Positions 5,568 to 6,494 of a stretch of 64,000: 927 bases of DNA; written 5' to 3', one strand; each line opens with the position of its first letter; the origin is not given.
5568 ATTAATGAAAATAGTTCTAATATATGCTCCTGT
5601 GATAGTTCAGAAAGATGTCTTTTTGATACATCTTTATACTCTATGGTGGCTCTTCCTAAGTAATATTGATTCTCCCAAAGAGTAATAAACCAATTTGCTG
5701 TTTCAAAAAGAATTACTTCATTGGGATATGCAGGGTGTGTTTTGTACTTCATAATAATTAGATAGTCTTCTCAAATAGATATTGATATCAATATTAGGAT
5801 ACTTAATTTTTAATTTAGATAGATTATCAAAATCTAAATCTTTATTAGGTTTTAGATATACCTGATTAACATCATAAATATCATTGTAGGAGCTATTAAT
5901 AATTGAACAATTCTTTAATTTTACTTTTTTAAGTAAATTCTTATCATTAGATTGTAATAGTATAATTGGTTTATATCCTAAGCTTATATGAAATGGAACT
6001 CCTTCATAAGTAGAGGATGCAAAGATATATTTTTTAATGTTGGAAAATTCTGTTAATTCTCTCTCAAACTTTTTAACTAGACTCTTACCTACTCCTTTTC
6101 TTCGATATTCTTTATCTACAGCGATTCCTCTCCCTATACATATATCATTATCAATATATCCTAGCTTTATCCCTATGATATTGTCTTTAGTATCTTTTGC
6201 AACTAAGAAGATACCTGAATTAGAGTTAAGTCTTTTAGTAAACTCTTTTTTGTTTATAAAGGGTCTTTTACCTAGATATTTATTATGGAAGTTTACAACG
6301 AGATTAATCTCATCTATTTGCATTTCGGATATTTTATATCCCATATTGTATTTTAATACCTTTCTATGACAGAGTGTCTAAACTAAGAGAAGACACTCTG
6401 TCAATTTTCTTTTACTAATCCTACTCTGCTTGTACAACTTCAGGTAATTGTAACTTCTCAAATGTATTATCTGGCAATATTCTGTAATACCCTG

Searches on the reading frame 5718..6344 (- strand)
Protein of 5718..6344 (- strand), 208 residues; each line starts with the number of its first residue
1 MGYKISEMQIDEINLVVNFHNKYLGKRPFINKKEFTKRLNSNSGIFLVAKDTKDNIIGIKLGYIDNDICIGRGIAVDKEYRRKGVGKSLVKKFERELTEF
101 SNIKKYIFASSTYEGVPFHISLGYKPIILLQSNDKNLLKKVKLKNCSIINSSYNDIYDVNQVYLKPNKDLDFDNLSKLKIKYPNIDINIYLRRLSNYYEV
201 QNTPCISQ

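Call 28: search_protein_families(library=pfam, proteins=[window:5718-6344:-], max_evalue=0.0001)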
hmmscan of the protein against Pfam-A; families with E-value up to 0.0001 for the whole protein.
window:5718-6344:- (208 aa): 3 families
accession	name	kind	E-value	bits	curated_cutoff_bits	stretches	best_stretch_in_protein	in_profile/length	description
PF13673.13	Acetyltransf_10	-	3.5e-10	40.4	23.6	1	28-127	15-110/128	Acetyltransferase (GNAT) domain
PF13508.13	Acetyltransf_7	-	4.3e-10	40.3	27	1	43-125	2-83/84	Acetyltransferase (GNAT) domain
PF00583.31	Acetyltransf_1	-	2e-09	38.2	20.7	1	35-109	24-98/116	Acetyltransferase (GNAT) family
